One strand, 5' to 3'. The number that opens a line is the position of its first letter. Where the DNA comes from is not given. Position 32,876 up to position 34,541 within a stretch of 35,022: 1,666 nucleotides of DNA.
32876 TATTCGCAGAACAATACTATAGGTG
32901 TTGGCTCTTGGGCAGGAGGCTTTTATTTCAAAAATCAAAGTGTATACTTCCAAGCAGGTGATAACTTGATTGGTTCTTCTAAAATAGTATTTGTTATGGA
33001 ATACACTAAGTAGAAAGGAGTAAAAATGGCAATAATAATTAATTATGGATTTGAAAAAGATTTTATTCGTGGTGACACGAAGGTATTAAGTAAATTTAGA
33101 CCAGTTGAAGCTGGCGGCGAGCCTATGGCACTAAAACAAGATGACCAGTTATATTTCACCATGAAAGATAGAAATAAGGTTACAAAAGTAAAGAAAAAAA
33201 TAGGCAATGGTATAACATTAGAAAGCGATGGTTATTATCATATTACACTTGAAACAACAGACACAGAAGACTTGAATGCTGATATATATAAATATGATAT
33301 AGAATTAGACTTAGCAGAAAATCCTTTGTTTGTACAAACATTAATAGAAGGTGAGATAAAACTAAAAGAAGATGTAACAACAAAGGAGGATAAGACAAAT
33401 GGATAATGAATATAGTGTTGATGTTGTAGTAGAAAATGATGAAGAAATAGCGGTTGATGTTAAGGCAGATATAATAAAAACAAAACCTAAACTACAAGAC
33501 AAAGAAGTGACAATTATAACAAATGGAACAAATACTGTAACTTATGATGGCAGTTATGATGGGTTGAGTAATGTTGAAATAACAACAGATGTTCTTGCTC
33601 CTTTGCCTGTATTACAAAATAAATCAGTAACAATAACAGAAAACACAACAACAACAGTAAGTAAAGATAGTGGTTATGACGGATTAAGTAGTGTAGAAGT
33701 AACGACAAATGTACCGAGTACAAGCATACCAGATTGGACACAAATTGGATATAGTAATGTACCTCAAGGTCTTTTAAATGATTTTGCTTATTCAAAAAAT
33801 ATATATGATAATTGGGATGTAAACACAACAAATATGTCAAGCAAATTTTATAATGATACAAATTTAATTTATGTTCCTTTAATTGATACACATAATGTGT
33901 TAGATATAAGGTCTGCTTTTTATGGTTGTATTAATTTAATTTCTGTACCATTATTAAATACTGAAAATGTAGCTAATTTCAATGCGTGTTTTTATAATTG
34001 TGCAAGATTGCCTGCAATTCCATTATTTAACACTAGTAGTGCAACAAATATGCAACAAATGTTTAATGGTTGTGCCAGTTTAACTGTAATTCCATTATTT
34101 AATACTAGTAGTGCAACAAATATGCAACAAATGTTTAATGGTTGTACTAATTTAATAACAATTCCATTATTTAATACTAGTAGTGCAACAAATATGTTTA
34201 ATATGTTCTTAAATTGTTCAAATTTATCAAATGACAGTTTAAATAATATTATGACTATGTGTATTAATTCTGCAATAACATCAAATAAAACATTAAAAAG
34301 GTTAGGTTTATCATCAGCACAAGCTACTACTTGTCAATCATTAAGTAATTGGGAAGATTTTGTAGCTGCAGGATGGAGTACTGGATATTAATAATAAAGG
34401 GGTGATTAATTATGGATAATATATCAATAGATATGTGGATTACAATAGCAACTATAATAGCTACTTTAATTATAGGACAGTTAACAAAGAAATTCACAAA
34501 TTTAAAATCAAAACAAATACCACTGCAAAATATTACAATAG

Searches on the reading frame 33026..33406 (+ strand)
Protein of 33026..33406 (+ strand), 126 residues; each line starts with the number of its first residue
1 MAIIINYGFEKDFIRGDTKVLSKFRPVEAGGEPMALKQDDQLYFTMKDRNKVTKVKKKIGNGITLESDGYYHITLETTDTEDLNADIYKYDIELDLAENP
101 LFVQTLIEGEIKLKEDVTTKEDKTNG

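Call 31: search_protein_families(library=phrogs, max_evalue=0.00001, proteins=[window:33026-33406:+])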
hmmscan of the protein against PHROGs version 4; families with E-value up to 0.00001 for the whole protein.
window:33026-33406:+ (126 aa): 1 family
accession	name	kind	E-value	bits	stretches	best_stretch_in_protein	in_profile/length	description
phrog_1084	-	unknown function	5.1e-09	37.2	1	40-122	38-119/123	unknown function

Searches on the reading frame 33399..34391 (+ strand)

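Call 31: search_protein_families(library=phrogs, max_evalue=0.00001, proteins=[window:33399-34391:+])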
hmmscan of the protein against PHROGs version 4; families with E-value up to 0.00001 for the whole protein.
window:33399-34391:+ (330 aa): 1 family
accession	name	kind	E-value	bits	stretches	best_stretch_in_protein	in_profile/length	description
phrog_22899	-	unknown function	1.4e-12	46.8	1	138-279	901-1043/1857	-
